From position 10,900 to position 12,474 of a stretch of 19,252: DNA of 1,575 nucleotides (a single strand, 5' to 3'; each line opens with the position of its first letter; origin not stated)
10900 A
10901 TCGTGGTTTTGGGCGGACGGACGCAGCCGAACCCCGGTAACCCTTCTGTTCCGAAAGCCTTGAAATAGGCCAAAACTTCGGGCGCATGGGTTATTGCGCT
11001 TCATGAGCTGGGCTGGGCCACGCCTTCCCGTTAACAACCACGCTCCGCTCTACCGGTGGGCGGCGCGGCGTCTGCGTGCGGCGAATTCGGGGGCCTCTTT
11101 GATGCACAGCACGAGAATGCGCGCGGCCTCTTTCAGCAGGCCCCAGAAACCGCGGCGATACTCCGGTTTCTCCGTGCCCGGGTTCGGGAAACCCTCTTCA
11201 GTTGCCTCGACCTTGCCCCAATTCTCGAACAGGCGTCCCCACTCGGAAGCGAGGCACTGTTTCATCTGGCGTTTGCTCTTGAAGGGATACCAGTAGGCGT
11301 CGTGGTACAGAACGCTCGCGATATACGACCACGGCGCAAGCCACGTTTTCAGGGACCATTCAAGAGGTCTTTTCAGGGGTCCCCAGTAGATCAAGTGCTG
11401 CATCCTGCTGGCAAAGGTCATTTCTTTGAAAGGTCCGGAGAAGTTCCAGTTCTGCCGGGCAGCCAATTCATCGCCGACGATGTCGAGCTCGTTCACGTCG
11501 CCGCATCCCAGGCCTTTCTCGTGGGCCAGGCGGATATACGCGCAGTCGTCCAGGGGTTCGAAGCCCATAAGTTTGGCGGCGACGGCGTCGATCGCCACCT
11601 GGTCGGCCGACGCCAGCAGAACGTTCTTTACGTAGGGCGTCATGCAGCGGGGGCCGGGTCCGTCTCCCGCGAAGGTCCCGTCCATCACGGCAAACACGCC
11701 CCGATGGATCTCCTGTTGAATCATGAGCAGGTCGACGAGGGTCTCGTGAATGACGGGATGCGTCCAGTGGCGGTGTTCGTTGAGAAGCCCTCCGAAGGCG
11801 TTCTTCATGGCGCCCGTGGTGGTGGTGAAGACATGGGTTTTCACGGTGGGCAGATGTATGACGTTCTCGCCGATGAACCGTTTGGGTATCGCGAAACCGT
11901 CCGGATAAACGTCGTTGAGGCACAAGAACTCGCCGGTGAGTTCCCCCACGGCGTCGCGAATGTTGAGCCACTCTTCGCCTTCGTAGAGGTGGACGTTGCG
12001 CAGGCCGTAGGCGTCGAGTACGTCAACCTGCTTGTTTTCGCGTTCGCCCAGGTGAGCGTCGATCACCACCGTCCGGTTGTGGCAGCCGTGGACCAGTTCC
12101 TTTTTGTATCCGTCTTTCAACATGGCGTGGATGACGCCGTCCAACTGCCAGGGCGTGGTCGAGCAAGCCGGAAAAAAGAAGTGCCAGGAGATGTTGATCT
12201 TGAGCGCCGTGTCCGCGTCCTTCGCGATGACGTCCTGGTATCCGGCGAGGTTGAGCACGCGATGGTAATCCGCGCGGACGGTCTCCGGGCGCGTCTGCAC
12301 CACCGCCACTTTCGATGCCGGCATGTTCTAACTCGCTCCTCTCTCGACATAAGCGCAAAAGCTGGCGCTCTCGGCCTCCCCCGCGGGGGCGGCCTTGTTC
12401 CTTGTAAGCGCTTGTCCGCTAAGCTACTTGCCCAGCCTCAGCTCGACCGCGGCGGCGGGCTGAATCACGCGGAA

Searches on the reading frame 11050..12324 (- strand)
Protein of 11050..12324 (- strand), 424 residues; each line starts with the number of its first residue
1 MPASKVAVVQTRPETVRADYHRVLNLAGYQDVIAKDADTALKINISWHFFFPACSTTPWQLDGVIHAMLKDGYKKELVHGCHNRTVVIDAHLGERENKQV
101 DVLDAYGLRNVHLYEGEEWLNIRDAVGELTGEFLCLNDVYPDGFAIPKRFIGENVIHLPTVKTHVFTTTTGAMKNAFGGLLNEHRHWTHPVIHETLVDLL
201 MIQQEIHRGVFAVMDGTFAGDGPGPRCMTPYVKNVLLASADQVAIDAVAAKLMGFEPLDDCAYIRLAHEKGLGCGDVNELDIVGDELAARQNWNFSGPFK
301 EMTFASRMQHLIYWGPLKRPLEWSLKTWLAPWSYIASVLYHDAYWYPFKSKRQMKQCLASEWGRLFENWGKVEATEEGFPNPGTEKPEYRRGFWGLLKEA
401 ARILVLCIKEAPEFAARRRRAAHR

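Call 7: search_protein_families(library=pfam, proteins=[window:11050-12324:-], max_evalue=0.01)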
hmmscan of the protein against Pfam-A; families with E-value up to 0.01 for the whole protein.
window:11050-12324:- (424 aa): 1 family
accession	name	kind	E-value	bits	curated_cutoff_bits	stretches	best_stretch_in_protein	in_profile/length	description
PF04015.17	DUF362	-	8.7e-20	72.1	24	1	40-251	2-200/200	Domain of unknown function (DUF362)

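Call 8: search_protein_families(library=ncbifam, proteins=[window:11050-12324:-], max_evalue=0.01)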
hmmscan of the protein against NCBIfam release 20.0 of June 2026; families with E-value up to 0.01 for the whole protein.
window:11050-12324:- (424 aa): 1 family
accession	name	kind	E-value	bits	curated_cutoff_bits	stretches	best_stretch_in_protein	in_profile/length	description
NF052623.1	Npun_F2552_fam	equivalog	6.1e-08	32.4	500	1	153-285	136-269/314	Npun_F2552 family protein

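Call 9: find_homologous_proteins(query=window:11050-12324:-)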
Query window:11050-12324:- (424 aa): 8000 proteins with E <= 0.001 among 8000 candidates; the best 120 are listed.
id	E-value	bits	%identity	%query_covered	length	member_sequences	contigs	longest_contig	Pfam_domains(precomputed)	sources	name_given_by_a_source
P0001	1.9e-276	935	91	98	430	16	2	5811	PF04015.18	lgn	-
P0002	3.5e-270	914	88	98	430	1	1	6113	PF04015.18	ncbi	ncbi:MAG: DUF362 domain-containing protein [Candidatus Hydrogenedentota bacterium]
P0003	4.8e-266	901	87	98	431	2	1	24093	PF04015.18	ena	-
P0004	1.2e-238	810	78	99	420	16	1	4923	PF04015.18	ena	-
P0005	2.0e-238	810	77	97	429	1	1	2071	PF04015.18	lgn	-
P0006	2.5e-238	809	77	99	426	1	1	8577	PF04015.18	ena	-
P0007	9.4e-238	807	78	99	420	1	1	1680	PF04015.18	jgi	-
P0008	5.4e-237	805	78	100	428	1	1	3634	PF04015.18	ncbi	-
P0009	2.2e-236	803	77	99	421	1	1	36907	PF04015.18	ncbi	-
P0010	9.0e-236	801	76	100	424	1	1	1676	PF04015.18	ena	-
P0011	3.9e-235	799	77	99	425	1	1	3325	PF04015.18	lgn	-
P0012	6.6e-235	798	76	98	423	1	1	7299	PF04015.18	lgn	-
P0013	7.1e-235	798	77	100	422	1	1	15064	PF04015.18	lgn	-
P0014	1.3e-234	797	76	99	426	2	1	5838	PF04015.18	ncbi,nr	ncbi:DUF362 domain-containing protein [bacterium]|nr:DUF362 domain-containing protein [bacterium]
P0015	1.3e-234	797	77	99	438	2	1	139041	PF04015.18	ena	-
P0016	2.0e-234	796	77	99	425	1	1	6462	PF04015.18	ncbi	-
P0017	4.2e-234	795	76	100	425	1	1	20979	PF04015.18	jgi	jgi:uncharacterized protein (DUF362 family)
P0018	5.0e-234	795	77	100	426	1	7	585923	PF04015.18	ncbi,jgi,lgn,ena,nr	ncbi:MAG TPA: DUF362 domain-containing protein [Candidatus Hydrogenedentes bacterium]|nr:DUF362 doma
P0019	1.5e-233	793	76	99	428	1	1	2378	PF04015.18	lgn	-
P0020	2.2e-233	793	76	99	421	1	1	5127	PF04015.18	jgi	-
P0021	5.6e-233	792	76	99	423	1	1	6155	PF04015.18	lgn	-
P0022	6.7e-233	791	75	100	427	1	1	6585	PF04015.18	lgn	-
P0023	7.4e-233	791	76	99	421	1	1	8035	PF04015.18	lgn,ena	-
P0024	1.4e-232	790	77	98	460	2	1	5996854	PF04015.18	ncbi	-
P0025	1.5e-232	790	77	99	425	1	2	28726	PF04015.18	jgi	-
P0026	1.5e-232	790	79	95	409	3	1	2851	PF04015.18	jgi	-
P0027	4.7e-232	789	76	100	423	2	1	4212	PF04015.18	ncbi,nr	ncbi:MAG: DUF362 domain-containing protein [Phycisphaerae bacterium]|nr:DUF362 domain-containing pro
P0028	7.3e-232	788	75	99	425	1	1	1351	PF04015.18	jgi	jgi:uncharacterized protein (DUF362 family)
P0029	8.6e-232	788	75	100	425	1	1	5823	PF04015.18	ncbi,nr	ncbi:MAG: DUF362 domain-containing protein [Candidatus Sumerlaeota bacterium]|nr:DUF362 domain-conta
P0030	8.7e-232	788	76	98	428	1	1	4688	PF04015.18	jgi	jgi:uncharacterized protein (DUF362 family)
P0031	2.3e-231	786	76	100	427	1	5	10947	PF04015.18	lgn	-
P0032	4.6e-231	785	73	100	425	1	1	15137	PF04015.18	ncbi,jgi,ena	-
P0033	5.6e-231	785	75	99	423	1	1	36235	PF04015.18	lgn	-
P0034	1.2e-230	784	76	98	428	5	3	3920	PF04015.18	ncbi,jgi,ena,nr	ncbi:MAG TPA: DUF362 domain-containing protein [Sumerlaeia bacterium]|nr:DUF362 domain-containing pr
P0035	1.2e-230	784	76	99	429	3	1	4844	PF04015.18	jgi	jgi:uncharacterized protein (DUF362 family)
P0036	2.9e-230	783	76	98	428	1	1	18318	PF04015.18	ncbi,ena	-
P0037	3.9e-230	782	75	100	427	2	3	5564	PF04015.18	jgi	-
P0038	4.2e-230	782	75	99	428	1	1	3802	PF04015.18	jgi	jgi:uncharacterized protein (DUF362 family)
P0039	1.2e-229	781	76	99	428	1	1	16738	PF04015.18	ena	-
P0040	1.6e-229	780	75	100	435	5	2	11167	PF04015.18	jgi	-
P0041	2.3e-229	780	77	99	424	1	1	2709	PF04015.18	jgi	jgi:uncharacterized protein (DUF362 family)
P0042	2.8e-229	779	75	100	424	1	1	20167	PF04015.18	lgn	-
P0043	3.2e-229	779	76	99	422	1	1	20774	PF04015.18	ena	-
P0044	1.5e-228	777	74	100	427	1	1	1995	PF04015.18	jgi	jgi:uncharacterized protein (DUF362 family)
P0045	2.0e-228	777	74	100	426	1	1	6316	PF04015.18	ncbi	-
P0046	2.1e-228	776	76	98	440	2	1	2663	PF04015.18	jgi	-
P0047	3.7e-228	776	75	99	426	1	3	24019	PF04015.18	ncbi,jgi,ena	-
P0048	6.5e-228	775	76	99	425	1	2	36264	PF04015.18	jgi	jgi:uncharacterized protein (DUF362 family)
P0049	7.5e-228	775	74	99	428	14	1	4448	PF04015.18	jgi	jgi:uncharacterized protein (DUF362 family)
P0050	7.8e-228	775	75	99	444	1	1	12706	PF04015.18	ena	-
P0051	9.7e-228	774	74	99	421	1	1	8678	PF04015.18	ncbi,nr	ncbi:MAG: DUF362 domain-containing protein [bacterium]|nr:DUF362 domain-containing protein [bacteriu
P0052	1.6e-227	774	76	99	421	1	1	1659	PF04015.18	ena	-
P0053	1.8e-227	773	75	99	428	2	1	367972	PF04015.18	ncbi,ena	-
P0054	2.1e-227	773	73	100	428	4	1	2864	PF04015.18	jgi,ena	-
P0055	2.2e-227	773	75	98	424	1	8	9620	PF04015.18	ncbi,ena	-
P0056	2.4e-227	773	73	100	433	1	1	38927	PF04015.18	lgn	-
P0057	2.9e-227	773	75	97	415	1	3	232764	PF04015.18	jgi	-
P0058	1.1e-226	771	75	100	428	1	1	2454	PF04015.18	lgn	-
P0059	1.3e-226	771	74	99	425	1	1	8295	PF04015.18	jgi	jgi:uncharacterized protein (DUF362 family)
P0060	1.5e-226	770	75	97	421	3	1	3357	PF04015.18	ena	-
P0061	1.5e-226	770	76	99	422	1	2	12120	PF04015.18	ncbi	-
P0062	2.3e-226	770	74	99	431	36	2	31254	PF04015.18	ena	-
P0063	2.7e-226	770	74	99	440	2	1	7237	PF04015.18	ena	-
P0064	2.7e-226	770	74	99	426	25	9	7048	PF04015.18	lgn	-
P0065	3.2e-226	769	73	100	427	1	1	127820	PF04015.18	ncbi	-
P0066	3.4e-226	769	74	100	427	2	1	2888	PF04015.18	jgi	jgi:uncharacterized protein (DUF362 family)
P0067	3.6e-226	769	73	99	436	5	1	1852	PF04015.18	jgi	jgi:uncharacterized protein (DUF362 family)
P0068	7.1e-226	768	73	99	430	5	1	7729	PF04015.18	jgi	-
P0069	1.7e-225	767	74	97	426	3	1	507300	PF04015.18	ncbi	ncbi:MAG: DUF362 domain-containing protein [Kofleriaceae bacterium]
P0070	1.9e-225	767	74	97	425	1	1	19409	PF04015.18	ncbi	-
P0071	2.9e-225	766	75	99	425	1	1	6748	PF04015.18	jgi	jgi:uncharacterized protein (DUF362 family)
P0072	3.4e-225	766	74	99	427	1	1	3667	PF04015.18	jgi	jgi:uncharacterized protein (DUF362 family)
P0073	4.2e-225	766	73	100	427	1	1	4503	PF04015.18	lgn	-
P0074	4.3e-225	766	74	99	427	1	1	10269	PF04015.18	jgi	jgi:uncharacterized protein (DUF362 family)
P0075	5.4e-225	765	74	99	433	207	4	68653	PF04015.18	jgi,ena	jgi:uncharacterized protein (DUF362 family)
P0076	6.3e-225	765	74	99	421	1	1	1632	PF04015.18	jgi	jgi:uncharacterized protein (DUF362 family)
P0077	1.1e-224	764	73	100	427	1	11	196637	PF04015.18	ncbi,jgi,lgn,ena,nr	ncbi:MAG: DUF362 domain-containing protein [Kofleriaceae bacterium]|jgi:uncharacterized protein (DUF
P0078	1.1e-224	764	73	100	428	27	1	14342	PF04015.18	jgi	jgi:uncharacterized protein (DUF362 family)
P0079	1.2e-224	764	74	100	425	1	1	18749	PF04015.18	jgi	-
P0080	1.2e-224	764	75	99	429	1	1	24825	PF04015.18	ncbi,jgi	ncbi:MAG: DUF362 domain-containing protein [Planctomycetota bacterium]|jgi:uncharacterized protein (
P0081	1.4e-224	764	73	100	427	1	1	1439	PF04015.18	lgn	-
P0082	1.4e-224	764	73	99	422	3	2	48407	PF04015.18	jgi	-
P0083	1.6e-224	764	73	100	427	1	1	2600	PF04015.18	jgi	jgi:uncharacterized protein (DUF362 family)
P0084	1.7e-224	764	74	98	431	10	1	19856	PF04015.18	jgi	jgi:uncharacterized protein (DUF362 family)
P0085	1.9e-224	763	73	100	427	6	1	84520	PF04015.18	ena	-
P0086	2.2e-224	763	73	100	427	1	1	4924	PF04015.18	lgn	-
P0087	2.2e-224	763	75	99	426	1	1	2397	PF04015.18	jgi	jgi:uncharacterized protein (DUF362 family)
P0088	3.4e-224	763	73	100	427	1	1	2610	PF04015.18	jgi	jgi:uncharacterized protein (DUF362 family)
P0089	3.9e-224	762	74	98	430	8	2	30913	PF04015.18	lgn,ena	-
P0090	4.0e-224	762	75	97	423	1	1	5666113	PF04015.18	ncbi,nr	ncbi:MAG: DUF362 domain-containing protein [Phycisphaerales bacterium]|nr:MAG: DUF362 domain-contain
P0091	4.5e-224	762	73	100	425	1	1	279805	PF04015.18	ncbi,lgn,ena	-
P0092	5.3e-224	762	73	98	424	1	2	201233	PF04015.18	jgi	jgi:uncharacterized protein (DUF362 family)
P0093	7.2e-224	762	73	100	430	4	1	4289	PF04015.18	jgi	jgi:uncharacterized protein (DUF362 family)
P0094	8.5e-224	761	74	98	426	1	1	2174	PF04015.18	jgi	jgi:uncharacterized protein (DUF362 family)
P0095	8.8e-224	761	72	100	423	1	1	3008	PF04015.18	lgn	-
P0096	9.6e-224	761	74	99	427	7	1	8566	PF04015.18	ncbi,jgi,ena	jgi:hypothetical protein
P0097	1.4e-223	761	74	98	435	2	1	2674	PF04015.18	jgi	jgi:uncharacterized protein (DUF362 family)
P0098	1.7e-223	760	74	98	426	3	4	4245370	PF04015.18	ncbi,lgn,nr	ncbi:MAG: DUF362 domain-containing protein [Phycisphaerales bacterium]|nr:DUF362 domain-containing p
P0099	1.8e-223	760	74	98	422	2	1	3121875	PF04015.18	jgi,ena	-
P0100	3.4e-223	759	74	100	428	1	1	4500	PF04015.18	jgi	-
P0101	3.9e-223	759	75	100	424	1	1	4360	PF04015.18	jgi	jgi:uncharacterized protein (DUF362 family)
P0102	4.3e-223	759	74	100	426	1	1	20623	PF04015.18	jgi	jgi:uncharacterized protein (DUF362 family)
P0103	4.4e-223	759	74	100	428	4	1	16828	PF04015.18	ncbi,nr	ncbi:MAG: DUF362 domain-containing protein [Candidatus Omnitrophica bacterium]|nr:DUF362 domain-cont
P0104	5.2e-223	759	73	98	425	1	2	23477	PF04015.18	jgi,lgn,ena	-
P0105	5.7e-223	759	75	99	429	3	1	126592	PF04015.18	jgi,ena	-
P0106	6.1e-223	758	74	98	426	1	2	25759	PF04015.18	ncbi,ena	-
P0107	6.3e-223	758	73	98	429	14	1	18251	PF04015.18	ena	-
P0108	6.7e-223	758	75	98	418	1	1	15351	PF04015.18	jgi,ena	-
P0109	7.8e-223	758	74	100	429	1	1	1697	PF04015.18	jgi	jgi:uncharacterized protein (DUF362 family)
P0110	1.6e-222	757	75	98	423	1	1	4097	PF04015.18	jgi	jgi:uncharacterized protein (DUF362 family)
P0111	1.7e-222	757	73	100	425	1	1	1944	PF04015.18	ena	-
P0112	2.1e-222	757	75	98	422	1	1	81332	PF04015.18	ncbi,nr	ncbi:MAG: DUF362 domain-containing protein [Acidobacteria bacterium]|nr:MAG: DUF362 domain-containin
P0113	2.5e-222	756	74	97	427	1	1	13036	PF04015.18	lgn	-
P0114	2.6e-222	756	73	98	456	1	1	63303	PF04015.18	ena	-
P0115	4.0e-222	756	73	98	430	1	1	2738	PF04015.18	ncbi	-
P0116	4.6e-222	756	73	97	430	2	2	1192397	PF04015.18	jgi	jgi:uncharacterized protein (DUF362 family)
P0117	5.5e-222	755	74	98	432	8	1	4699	PF04015.18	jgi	jgi:uncharacterized protein (DUF362 family)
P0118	5.5e-222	755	73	98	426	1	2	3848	PF04015.18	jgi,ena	-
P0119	5.7e-222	755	74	97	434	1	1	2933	PF04015.18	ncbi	-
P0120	7.4e-222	755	73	98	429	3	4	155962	PF04015.18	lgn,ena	-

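Call 12: find_encoding_contigs(protein=P0003, flank=8000, max_places=3)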
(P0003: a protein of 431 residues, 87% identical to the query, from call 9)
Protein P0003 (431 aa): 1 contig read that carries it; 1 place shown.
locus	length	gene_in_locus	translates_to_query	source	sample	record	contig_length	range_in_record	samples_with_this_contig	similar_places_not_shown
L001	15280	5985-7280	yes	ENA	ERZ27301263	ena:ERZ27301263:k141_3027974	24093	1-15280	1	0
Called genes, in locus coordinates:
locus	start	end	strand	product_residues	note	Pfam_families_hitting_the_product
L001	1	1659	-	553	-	?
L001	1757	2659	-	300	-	PF00348:polyprenyl_synt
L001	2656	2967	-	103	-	-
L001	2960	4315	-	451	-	PF13742:tRNA_anti_2, PF01336:tRNA_anti-codon, PF02601:Exonuc_VII_L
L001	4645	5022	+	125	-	PF22277:EncFtn-like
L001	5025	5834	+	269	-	PF04454:Linocin_M18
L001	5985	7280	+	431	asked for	PF04015:DUF362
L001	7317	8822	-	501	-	-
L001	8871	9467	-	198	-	PF00694:Aconitase_C, PF27512:LeuD, PF27434:LeuD_C (weak)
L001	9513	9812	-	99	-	-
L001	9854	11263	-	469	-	PF00330:Aconitase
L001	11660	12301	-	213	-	PF01965:DJ-1_PfpI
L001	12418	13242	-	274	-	PF05050:Methyltransf_21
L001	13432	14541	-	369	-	PF14307:Glyco_tran_WbsX (faint)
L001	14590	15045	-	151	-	PF00692:dUTPase, PF22769:DCD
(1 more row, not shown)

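Call 13: find_encoding_contigs(protein=P0002, flank=8000, max_places=3)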
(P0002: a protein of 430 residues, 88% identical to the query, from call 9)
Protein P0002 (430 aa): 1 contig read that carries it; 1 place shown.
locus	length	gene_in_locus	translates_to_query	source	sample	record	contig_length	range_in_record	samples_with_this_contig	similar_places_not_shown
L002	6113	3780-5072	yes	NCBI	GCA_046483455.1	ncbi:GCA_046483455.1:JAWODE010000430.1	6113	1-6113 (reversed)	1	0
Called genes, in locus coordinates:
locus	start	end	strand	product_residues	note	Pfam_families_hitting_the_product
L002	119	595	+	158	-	-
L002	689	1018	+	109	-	-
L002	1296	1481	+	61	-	-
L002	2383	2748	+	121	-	PF22277:EncFtn-like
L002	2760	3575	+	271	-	PF04454:Linocin_M18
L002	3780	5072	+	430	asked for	PF04015:DUF362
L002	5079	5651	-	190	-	-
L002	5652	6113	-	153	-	?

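Call 14: find_encoding_contigs(protein=P0001, flank=8000, max_places=3)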
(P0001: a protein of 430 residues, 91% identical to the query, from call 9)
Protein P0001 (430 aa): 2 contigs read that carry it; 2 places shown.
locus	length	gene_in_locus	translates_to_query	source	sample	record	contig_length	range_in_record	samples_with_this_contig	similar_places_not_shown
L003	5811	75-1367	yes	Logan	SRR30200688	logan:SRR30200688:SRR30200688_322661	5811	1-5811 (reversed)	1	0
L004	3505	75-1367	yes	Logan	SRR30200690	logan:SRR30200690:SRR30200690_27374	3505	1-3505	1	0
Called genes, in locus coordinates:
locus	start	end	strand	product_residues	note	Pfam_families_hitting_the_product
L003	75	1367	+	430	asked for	PF04015:DUF362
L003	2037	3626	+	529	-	PF18998:Flg_new_2, PF10142:PhoPQ_related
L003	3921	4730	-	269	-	-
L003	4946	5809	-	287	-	?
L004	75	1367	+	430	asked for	PF04015:DUF362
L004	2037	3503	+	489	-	?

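Call 15: find_encoding_contigs(protein=P0009, flank=6000, max_places=2)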
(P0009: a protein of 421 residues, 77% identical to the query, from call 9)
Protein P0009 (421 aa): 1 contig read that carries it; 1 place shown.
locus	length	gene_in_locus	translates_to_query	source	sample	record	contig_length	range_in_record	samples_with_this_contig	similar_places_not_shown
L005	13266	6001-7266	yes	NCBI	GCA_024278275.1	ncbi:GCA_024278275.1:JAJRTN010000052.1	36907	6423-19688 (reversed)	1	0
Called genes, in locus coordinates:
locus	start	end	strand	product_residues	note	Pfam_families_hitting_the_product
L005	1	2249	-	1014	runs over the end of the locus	PF12838:Fer4_7, PF13183:Fer4_8 (faint), PF13247:Fer4_11 (weak), PF12838:Fer4_7 (weak)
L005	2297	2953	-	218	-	PF02085:Cytochrom_CIII (faint), PF14537:Cytochrom_c3_2 (faint), PF22113:Mtrc-MtrF_II-IV_dom (faint), PF14522:Cytochrome_C7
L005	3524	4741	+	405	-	-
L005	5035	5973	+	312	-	PF01073:3Beta_HSD, PF01370:Epimerase, PF02719:Polysacc_synt_2, PF04321:RmlD_sub_bind, PF05368:NmrA (weak), PF13460:NAD_binding_10, PF16363:GDP_Man_Dehyd, PF07993:NAD_binding_4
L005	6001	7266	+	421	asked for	PF04015:DUF362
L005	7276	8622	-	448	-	PF00072:Response_reg, PF00158:Sigma54_activat, PF00493:MCM (weak), PF14532:Sigma54_activ_2, PF07724:AAA_2, PF07728:AAA_5, PF25601:AAA_lid_14, PF02954:HTH_8, +2 more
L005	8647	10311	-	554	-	PF00072:Response_reg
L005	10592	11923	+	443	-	PF13727:CoA_binding_3, PF02397:Bac_transf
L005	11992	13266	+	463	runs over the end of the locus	PF13727:CoA_binding_3, PF02397:Bac_transf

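Call 16: find_encoding_contigs(protein=P0018, flank=6000, max_places=2)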
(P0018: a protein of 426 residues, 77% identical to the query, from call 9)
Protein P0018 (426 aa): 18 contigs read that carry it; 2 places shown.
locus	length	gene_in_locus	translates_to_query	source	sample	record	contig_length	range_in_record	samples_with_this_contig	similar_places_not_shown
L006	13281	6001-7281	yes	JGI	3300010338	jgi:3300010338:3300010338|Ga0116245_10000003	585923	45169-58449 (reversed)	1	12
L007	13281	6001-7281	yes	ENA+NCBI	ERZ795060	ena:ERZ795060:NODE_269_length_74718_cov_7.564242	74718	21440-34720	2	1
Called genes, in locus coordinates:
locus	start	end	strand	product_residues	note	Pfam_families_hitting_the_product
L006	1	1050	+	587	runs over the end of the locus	PF01807:Zn_ribbon_DnaG, PF08275:DNAG_N, PF01751:Toprim, PF13155:Toprim_2, PF13362:Toprim_3, PF13662:Toprim_4, PF10410:DnaB_bind (weak)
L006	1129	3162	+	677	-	PF00140:Sigma70_r1_2, PF04542:Sigma70_r2, PF04539:Sigma70_r3, PF04545:Sigma70_r4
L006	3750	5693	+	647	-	PF18998:Flg_new_2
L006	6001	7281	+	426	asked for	PF04015:DUF362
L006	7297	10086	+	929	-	-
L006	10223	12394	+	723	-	PF00350:Dynamin_N, PF01926:MMR_HSR1 (weak)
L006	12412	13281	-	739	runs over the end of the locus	PF01347:TPR_Vitellogenin (faint), PF13513:HEAT_EZ (faint), PF02985:HEAT (faint), PF03130:HEAT_PBS (faint), PF13646:HEAT_2, PF06439:3keto-disac_hyd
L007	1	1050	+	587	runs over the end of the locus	PF01807:Zn_ribbon_DnaG, PF08275:DNAG_N, PF01751:Toprim, PF13155:Toprim_2, PF13362:Toprim_3, PF13662:Toprim_4, PF10410:DnaB_bind (weak)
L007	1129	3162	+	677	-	PF00140:Sigma70_r1_2, PF04542:Sigma70_r2, PF04539:Sigma70_r3, PF04545:Sigma70_r4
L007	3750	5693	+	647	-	PF18998:Flg_new_2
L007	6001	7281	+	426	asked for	PF04015:DUF362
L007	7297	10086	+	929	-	-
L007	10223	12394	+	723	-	PF00350:Dynamin_N, PF01926:MMR_HSR1 (weak)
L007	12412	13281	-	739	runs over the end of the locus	PF01347:TPR_Vitellogenin (faint), PF13513:HEAT_EZ (faint), PF02985:HEAT (faint), PF03130:HEAT_PBS (faint), PF13646:HEAT_2, PF06439:3keto-disac_hyd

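Call 17: find_encoding_contigs(protein=P0069, flank=6000, max_places=2)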
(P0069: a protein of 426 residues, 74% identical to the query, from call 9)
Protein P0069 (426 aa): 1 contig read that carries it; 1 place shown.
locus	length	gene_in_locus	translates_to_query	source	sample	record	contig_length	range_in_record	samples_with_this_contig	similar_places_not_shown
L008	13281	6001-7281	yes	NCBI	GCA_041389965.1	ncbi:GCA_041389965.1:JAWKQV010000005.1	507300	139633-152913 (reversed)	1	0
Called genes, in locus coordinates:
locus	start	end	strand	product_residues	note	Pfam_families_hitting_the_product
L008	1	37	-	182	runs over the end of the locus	PF13328:HD_4, PF01966:HD (faint)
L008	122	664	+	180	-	-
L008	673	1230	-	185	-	PF13302:Acetyltransf_3, PF00583:Acetyltransf_1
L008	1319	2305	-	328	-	PF00881:Nitroreductase (faint), PF14512:TM1586_NiRdase (faint)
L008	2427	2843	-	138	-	-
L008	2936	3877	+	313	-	PF00126:HTH_1, PF03466:LysR_substrate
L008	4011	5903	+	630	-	PF00999:Na_H_Exchanger, PF02254:TrkA_N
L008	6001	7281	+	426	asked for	PF04015:DUF362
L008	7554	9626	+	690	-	PF00775:Dioxygenase_C (faint), PF02369:Big_1 (faint), PF07210:DUF1416 (faint), PF13715:CarbopepD_reg_2 (faint), PF13620:CarboxypepD_reg (weak), PF00595:PDZ, PF13180:PDZ_2, PF17820:PDZ_6, +3 more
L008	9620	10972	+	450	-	PF13506:Glyco_transf_21, PF00535:Glycos_transf_2, PF13641:Glyco_tranf_2_3, PF03142:Chitin_synth_2, PF13632:Glyco_trans_2_3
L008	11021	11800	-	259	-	PF11303:DUF3105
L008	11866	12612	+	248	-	PF02592:Vut_1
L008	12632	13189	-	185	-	-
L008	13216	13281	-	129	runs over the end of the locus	-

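Call 18: find_encoding_contigs(protein=P0090, flank=6000, max_places=2)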
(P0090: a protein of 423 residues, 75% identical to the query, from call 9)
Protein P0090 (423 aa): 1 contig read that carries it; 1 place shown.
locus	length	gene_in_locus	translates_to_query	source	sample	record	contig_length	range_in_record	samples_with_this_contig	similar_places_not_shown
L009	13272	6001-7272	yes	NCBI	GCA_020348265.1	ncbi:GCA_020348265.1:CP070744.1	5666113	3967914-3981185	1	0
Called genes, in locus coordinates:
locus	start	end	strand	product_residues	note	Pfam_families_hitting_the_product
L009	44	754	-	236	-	PF00733:Asn_synthase, PF02568:ThiI (faint), PF06508:QueC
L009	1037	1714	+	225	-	PF00578:AhpC-TSA, PF08534:Redoxin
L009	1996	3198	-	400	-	PF13948:DUF4215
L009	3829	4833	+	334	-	PF03417:AAT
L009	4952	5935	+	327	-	PF01040:UbiA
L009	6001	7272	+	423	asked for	PF04015:DUF362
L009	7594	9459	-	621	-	-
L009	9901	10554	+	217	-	-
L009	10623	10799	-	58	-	PF00486:Trans_reg_C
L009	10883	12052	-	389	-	-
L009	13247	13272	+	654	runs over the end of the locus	PF02934:GatB_N, PF02637:GatB_Yqey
